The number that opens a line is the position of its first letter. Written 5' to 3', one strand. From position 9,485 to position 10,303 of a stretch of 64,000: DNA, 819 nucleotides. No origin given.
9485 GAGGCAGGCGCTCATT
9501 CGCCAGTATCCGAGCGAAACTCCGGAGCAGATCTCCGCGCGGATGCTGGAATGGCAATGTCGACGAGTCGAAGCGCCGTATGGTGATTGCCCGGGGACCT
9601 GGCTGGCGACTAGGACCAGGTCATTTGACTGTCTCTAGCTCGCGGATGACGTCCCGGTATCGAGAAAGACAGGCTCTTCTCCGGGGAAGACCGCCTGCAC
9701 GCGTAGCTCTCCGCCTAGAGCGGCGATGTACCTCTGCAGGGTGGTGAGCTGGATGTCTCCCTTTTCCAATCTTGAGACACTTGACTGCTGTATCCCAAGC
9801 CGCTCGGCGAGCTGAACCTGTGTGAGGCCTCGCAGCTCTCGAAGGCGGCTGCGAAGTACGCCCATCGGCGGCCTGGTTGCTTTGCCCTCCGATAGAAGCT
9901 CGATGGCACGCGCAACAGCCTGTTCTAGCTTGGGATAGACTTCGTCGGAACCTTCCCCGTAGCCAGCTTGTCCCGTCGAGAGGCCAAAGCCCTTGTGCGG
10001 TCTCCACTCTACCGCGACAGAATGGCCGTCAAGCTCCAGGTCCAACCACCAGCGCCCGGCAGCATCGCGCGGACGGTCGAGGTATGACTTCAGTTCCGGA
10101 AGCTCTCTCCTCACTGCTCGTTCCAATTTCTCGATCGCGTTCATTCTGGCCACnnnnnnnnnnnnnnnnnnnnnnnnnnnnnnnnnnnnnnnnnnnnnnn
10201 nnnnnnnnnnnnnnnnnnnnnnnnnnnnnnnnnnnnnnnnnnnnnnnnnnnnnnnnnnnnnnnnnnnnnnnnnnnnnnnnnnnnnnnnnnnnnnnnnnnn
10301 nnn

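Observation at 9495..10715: Two-gene cassette (123-aa unknown protein plus XRE-HTH protein with a novel N-terminal domain) bracketed by roughly 105-bp direct repeats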

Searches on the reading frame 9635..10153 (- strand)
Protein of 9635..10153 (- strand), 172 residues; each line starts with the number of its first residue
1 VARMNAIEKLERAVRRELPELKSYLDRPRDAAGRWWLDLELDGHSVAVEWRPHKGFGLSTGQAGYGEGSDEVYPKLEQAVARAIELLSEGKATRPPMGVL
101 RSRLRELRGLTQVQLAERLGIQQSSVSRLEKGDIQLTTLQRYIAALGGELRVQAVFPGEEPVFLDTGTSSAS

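Call 4: search_protein_families(library=pfam, proteins=[window:9635-10153:-], max_evalue=1)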
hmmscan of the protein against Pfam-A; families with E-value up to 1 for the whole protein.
window:9635-10153:- (172 aa): 17 families
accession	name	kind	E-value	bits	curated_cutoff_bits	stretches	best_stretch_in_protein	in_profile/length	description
PF01381.28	HTH_3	-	4e-11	43.2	23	1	103-150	3-52/55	Helix-turn-helix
PF13560.12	HTH_31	-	1e-08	35.7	27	1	103-140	8-45/64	Helix-turn-helix domain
PF13744.12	HTH_37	-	4.7e-07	30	27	1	104-152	26-77/80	Helix-turn-helix domain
PF13443.12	HTH_26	-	0.0002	22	22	1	103-147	4-51/63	Cro/C1-type HTH DNA-binding domain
PF04545.22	Sigma70_r4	-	0.0002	21.3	24.1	1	103-131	14-42/50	Sigma-70, region 4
PF12802.13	MarR_2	-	0.00053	20.5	27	1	99-129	10-40/61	MarR family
PF13413.12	HTH_25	-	0.0015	18.8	24.6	1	104-135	5-36/62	Helix-turn-helix domain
PF12844.13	HTH_19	-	0.0024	18.2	30.2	1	103-133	6-36/64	Helix-turn-helix domain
PF01047.28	MarR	-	0.007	16.7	24.6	1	103-129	11-37/59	MarR family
PF20432.4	Xre-like-HTH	-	0.015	16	25.8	1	103-137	17-51/63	Antitoxin Xre-like helix-turn-helix domain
PF13384.12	HTH_23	-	0.017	15.4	24.6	1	106-129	16-37/50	Homeodomain-like domain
PF13412.12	HTH_24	-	0.021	14.8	21.9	1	109-128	17-36/48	Winged helix-turn-helix DNA-binding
PF22495.2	HTH_92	-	0.028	14.2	27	1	104-133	3-32/45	RsaL-like HTH domain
PF09339.16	HTH_IclR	-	0.05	13.8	22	1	108-129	17-38/52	IclR helix-turn-helix domain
PF13613.12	HTH_Tnp_4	-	0.068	13.2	27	1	109-128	19-38/53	Helix-turn-helix of DDE superfamily endonuclease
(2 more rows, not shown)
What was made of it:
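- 9635..10144 (-): Gene B: 169-aa putative antitoxin and repressor (172 aa if it starts at GTG 10153). Residues 1-90 form an alpha-beta5-alpha domain that matches no Pfam family or PDB sequence. Residues 94-142 are an XRE/HTH_37 HTH, followed by a short beta hairpin. Its ATG overlaps the stop codon of A (ATGA). HTH_3 E 4e-11 and HTH_37 at 30 bits against a cut-off of 27 (call 4).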

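Call 5: search_protein_families(library=padloc, proteins=[window:9635-10153:-], max_evalue=1)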
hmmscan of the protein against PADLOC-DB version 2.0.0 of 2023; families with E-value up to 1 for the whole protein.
window:9635-10153:- (172 aa): 14 families
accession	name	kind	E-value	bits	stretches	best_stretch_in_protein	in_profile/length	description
PDLC02926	HTH_VI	-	1.4e-07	29.7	1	103-146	8-53/92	-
PDLC04142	capH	-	0.00022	20.2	1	102-132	12-42/103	capH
PDLC03949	RmrA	-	0.00027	17.9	1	105-150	11-54/363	-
PDLC03953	RmrA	-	0.00033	18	1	103-138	12-47/373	-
PDLC03954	RmrA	-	0.00054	17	1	103-156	17-68/380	-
PDLC03951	RmrA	-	0.00094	16.2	1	103-134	15-46/400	-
PDLC03948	RmrA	-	0.0025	14.8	1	105-133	17-45/397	-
PDLC03947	RmrA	-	0.0054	13.6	1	105-135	20-50/383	-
PDLC03952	RmrA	-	0.0078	13.1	1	98-134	21-60/395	-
PDLC03956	RmrA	-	0.011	12.8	1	105-155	17-66/399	-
PDLC03955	RmrA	-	0.013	12.8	1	105-152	29-74/371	-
PDLC03946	RmrA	-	0.018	11.8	1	105-147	11-55/357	-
PDLC04760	PDC-M64C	-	0.02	13.2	1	106-148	36-80/93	-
PDLC03944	RmrA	-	0.043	10.9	1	105-135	15-45/384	-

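Call 6: search_protein_families(library=ncbifam, proteins=[window:9635-10153:-], max_evalue=1)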
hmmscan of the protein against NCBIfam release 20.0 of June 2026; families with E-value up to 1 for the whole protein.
window:9635-10153:- (172 aa): 29 families (the best 25 are shown)
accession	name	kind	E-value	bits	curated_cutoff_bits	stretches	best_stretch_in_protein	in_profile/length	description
TIGR02612.1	mob_myst_A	hypoth_equivalog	8.8e-08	32.2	122.6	1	77-150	7-83/150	mobile mystery protein A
TIGR03070.1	couple_hipB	subfamily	4.5e-07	29.7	71.65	1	104-150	10-58/58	type II toxin-antitoxin system Y4mF family antitoxin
TIGR03830.1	CxxCG_CxxCG_HTH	subfamily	0.0002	21.1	61.8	1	102-136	71-105/127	type II TA system antitoxin MqsA family protein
NF006158.0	PRK08301.1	equivalog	0.00021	20.8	339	1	66-134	160-230/241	RNA polymerase sporulation sigma factor SigE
NF041951.1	phage_RstR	subfamily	0.00022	21.4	80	1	103-135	9-41/108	RstR family transcriptional repressor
NF007271.0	PRK09726.1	equivalog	0.00028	20.8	79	1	104-147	20-65/88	type II toxin-antitoxin system antitoxin HipB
TIGR02937.1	sigma70-ECF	superfamily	0.00029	20.5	42.9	1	103-131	127-155/165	sigma-70 family RNA polymerase sigma factor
NF006071.0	PRK08215.1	equivalog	0.0004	20.1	372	1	104-135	220-251/258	RNA polymerase sporulation sigma factor SigG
TIGR02850.1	spore_sigG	equivalog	0.00074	19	457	1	103-135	216-248/254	RNA polymerase sporulation sigma factor SigG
NF004052.0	PRK05572.1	subfamily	0.00088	18.8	311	1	104-132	213-241/252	SigF/SigG family RNA polymerase sporulation sigma factor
NF005514.0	PRK07122.1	subfamily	0.0012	18.1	372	1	103-130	225-252/264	RNA polymerase sigma factor SigF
TIGR02980.1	SigBFG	subfamily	0.0016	18.2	234.35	1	106-134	191-219/227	SigB/SigF/SigG family RNA polymerase sigma factor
NF047542.1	telomere_Tap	equivalog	0.0016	17.2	600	1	84-134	6-55/695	telomere-associated protein Tap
TIGR02835.1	spore_sigmaE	equivalog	0.002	17.7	348.6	1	66-132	153-221/234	RNA polymerase sporulation sigma factor SigE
TIGR02885.1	spore_sigF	equivalog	0.0028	17.5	321.45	1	104-132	194-222/231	RNA polymerase sporulation sigma factor SigF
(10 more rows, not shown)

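Call 9: find_homologous_proteins(query=window:9635-10153:-)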
Query window:9635-10153:- (172 aa): 48 proteins with E <= 0.001 among 705 candidates.
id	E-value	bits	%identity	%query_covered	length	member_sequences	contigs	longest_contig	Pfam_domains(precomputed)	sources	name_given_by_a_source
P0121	1.3e-102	359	99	98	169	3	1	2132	PF13744.13,PF01381.29,PF13560.13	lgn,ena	-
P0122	2.7e-45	172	52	98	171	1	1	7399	PF01381.29,PF13560.13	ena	-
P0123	5.9e-40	155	50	95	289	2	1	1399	PF13744.13,PF01381.29,PF00903.32,PF13560.13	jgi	jgi:transcriptional regulator with XRE-family HTH domain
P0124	1.3e-38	150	49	90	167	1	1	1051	PF13744.13,PF01381.29,PF13560.13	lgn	-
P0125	4.3e-35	139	46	94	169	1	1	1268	PF13744.13,PF01381.29,PF13560.13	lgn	-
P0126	1.3e-26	111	43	90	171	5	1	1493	PF13744.13,PF01381.29,PF13560.13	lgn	-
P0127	2.4e-19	88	39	88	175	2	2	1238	PF13744.13,PF01381.29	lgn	-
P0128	6.3e-13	67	74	30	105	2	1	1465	PF13744.13,PF01381.29,PF04545.23,PF13560.13,PF13443.13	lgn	-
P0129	1.4e-10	59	60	37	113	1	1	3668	PF13744.13,PF01381.29,PF13560.13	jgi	jgi:DNA-binding Xre family transcriptional regulator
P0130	1.6e-10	59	58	37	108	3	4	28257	PF13744.13,PF01381.29,PF04545.23,PF13560.13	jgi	jgi:DNA-binding Xre family transcriptional regulator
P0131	3.6e-10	58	63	34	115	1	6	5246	PF13744.13,PF01381.29,PF13560.13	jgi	jgi:DNA-binding Xre family transcriptional regulator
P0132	3.6e-10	58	53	49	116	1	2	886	PF13744.13,PF01381.29,PF13560.13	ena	-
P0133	5.2e-10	57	41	60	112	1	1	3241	PF13744.13,PF01381.29,PF13560.13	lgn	-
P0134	9.9e-10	57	61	32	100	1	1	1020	PF13744.13,PF01381.29,PF13560.13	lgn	-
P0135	1.0e-9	56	46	41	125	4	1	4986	PF13744.13,PF01381.29,PF13560.13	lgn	-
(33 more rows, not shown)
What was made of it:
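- Closest known: Tripartite TA systems such as toxin-antitoxin-chaperone. Different: It is sometimes fused to the antitoxin (P0123, call 9).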

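Call 42: predict_structure(alignment_id=A3)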
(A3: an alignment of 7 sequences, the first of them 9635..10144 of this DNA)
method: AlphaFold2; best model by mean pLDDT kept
length: 169 residues; sequences in the alignment: 7
mean_pLDDT: 85.6   pTM: 0.60
mean pLDDT of the five models: 85.6, 84.1, 81.8, 78.3, 66.2
residues with pLDDT >= 90: 79; 70-90: 71; 50-70: 13; < 50: 6
segments of 3 or more residues with pLDDT < 50: 166-169
pLDDT, mean of each block of 10 residues (from residue 1): 93 96 83 92 91 83 72 96 91 73 87 92 84 88 89 88 55
secondary structure, 60 per line:
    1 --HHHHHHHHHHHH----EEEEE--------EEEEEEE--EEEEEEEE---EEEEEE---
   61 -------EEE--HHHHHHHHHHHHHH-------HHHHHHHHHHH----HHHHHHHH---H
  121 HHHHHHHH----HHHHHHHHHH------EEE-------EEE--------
elements in order: H3-14 E19-23 E32-38 E41-48 E52-57 E68-70 H73-86 H94-104 H109-116 H120-128 H133-142 E149-151 E159-161
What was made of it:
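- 9635..10144 (-): Model pLDDT 85.6 (call 42).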

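Call 49: search_protein_families(library=phrogs, proteins=[window:9635-10144:-], max_evalue=0.1)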
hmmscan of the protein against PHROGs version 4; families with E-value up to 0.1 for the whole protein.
window:9635-10144:- (169 aa): 28 families (the best 25 are shown)
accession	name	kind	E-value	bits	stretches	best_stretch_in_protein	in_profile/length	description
phrog_1373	-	transcription regulation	2e-13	51.6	1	96-151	66-123/166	transcriptional regulator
phrog_11553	-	unknown function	5.5e-12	46.6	1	94-155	36-98/278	-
phrog_2339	-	DNA, RNA and nucleotide metabolism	5e-11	43.5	1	100-156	32-91/98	HTH DNA binding protein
phrog_8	-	transcription regulation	1e-08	36.1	1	97-138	77-123/346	transcriptional regulator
phrog_4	-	transcription regulation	1.7e-07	31.6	1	98-144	142-185/400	transcriptional repressor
phrog_7241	-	transcription regulation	4.1e-07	31.1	1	101-143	69-113/122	transcriptional regulator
phrog_6831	-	transcription regulation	7.2e-07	30.1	1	105-130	17-45/68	transcriptional regulator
phrog_3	-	transcription regulation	1.5e-06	29.3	1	96-146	88-141/430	transcriptional repressor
phrog_5823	-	transcription regulation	2.4e-06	27.9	1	100-149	13-61/404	transcriptional regulator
phrog_2439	-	transcription regulation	4e-05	23.7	1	100-140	14-56/367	transcriptional regulator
phrog_6223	-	transcription regulation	5.5e-05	24.2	1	103-131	14-42/73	transcriptional repressor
phrog_4779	-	transcription regulation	0.0002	22.8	1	105-151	14-60/98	transcriptional regulator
phrog_2328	-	transcription regulation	0.00025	21.8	1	97-134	16-56/128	transcriptional repressor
phrog_38027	-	transcription regulation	0.00026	22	1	101-144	76-121/143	transcriptional repressor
phrog_725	-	transcription regulation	0.00077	20.4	1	101-144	20-62/101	CII-like regulator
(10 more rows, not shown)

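Call 92: find_encoding_contigs(protein=P0121, flank=3000, max_places=4)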
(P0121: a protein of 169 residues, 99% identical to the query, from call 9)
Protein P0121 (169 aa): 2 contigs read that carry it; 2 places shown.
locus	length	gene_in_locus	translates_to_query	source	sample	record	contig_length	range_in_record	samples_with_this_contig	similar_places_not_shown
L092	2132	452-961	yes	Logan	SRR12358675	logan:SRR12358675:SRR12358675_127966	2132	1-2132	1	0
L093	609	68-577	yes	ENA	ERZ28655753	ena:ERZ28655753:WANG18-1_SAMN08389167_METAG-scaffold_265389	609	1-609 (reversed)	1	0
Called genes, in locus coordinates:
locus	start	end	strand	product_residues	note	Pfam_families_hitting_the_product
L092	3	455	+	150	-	?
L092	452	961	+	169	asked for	PF13560:HTH_31, PF13744:HTH_37 (weak), PF01381:HTH_3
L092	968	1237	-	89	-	PF18993:Rv0078B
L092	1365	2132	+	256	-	?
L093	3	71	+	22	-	?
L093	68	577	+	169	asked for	PF13560:HTH_31, PF13744:HTH_37 (weak), PF01381:HTH_3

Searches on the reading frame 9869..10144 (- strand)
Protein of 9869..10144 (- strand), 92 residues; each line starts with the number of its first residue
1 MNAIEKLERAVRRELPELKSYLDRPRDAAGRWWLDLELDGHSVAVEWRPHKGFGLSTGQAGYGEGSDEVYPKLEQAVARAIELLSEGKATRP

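Call 85: search_solved_structures(query=A5, max_evalue=10)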
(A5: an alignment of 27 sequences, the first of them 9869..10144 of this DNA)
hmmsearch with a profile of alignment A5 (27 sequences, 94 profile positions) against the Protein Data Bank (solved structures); distinct sequences matched with E-value up to 10: 6.
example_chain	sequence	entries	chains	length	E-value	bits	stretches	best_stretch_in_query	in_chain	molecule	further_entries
2kac_A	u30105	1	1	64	0.11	15.6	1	4-49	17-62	Protein L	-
2jzp_A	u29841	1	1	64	0.21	14.7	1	5-49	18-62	Protein L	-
1k52_A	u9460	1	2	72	0.26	14.4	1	5-49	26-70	Protein L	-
1k53_A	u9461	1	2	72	0.31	14.2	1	4-49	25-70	Protein L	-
1hz5_A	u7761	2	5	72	0.39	13.9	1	5-49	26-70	PROTEIN L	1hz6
1a62_A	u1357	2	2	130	1.5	12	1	52-78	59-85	RHO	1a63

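Call 86: search_protein_families(library=pfam, alignment_id=A5, max_evalue=1)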
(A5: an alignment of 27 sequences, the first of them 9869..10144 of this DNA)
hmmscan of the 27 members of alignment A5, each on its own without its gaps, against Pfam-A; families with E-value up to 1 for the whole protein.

A. member 1, window:9869-10144:- (92 aa): 0 families

B. families by the number of members that match (of 27 scanned): 5 families
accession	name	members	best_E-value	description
PF13887.11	MYRF_ICA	1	0.042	Myelin regulatory factor ICA domain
PF14280.11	DUF4365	1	0.049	Domain of unknown function (DUF4365)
PF22078.1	Ribosomal_bL9m_C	1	0.095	Large ribosomal subunit protein bL9m C-terminal domain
PF00314.23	Thaumatin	1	0.14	Thaumatin family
PF02684.21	LpxB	1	0.22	Lipid-A-disaccharide synthetase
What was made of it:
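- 9635..10144 (-): The N-terminal domain has no Pfam or PDB sequence match (calls 85, 86).
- Tried and rejected: No Pfam or PDB sequence match (calls 85, 86).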
